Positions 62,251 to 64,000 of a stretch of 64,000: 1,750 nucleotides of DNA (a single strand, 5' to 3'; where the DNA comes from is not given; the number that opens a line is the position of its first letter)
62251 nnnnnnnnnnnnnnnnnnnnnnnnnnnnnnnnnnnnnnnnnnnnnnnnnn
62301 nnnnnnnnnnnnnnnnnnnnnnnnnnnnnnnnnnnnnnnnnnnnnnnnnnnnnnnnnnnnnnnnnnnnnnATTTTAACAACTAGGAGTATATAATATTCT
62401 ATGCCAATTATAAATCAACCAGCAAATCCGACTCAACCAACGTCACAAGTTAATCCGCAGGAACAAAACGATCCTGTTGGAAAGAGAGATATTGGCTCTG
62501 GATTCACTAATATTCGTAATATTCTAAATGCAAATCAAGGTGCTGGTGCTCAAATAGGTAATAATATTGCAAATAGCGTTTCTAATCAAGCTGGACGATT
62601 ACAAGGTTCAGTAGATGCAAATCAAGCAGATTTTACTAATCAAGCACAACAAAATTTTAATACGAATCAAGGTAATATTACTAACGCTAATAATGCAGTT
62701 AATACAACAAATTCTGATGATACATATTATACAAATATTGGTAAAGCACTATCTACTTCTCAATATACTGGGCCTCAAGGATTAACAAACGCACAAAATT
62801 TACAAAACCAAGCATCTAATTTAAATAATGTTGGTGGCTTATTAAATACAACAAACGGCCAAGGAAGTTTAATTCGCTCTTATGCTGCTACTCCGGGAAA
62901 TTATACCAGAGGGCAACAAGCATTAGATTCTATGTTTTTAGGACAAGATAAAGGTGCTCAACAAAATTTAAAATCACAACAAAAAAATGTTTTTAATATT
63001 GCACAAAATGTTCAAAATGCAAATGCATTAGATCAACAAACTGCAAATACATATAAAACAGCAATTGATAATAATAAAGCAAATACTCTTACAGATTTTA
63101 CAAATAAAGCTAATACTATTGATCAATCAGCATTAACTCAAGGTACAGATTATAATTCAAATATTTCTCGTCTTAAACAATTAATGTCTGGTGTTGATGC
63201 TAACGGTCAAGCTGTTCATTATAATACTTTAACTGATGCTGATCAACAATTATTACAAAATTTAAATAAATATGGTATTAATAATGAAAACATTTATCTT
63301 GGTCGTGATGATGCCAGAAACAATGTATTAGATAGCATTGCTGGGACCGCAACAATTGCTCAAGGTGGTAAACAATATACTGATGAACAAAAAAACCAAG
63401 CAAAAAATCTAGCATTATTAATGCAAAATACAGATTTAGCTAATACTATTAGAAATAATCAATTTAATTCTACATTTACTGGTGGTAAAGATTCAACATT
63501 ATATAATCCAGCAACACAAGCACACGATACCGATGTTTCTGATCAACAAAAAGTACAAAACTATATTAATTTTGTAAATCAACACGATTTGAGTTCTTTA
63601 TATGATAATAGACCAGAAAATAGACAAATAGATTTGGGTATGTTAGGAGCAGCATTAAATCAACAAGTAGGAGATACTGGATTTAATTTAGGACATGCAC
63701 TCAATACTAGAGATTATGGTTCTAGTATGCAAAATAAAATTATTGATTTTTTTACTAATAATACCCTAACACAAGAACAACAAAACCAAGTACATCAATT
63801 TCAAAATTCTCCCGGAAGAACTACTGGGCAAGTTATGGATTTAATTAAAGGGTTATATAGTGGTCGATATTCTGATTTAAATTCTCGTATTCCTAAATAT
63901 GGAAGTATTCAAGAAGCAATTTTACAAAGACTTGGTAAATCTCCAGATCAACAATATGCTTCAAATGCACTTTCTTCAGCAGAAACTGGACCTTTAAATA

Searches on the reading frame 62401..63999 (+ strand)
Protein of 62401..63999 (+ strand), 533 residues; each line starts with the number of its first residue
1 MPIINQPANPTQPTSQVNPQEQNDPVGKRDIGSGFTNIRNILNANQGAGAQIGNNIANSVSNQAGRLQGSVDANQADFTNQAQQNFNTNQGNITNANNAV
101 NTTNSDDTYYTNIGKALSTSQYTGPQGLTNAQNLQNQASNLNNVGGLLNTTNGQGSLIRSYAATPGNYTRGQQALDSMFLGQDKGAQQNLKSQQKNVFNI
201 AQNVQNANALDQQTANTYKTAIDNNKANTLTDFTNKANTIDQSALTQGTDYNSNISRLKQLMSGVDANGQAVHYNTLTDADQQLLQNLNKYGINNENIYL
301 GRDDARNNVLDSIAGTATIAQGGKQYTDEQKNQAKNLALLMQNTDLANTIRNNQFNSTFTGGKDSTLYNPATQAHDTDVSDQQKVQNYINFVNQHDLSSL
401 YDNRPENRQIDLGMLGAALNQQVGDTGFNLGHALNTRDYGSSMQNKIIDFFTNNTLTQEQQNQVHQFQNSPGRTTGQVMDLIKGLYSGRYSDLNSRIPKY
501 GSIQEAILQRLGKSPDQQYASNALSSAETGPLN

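Call 20: find_related_loci(query=window:62401-63999:+, collection=viral_contigs, flank=10000)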
Query window:62401-63999:+ (533 aa) in viral_contigs; peptide patterns used: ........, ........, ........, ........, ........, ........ (x = any residue, [..] = any of these).
16 stretches matched a pattern, but none encodes a relative of the query by tblastn (E <= 1e-3).
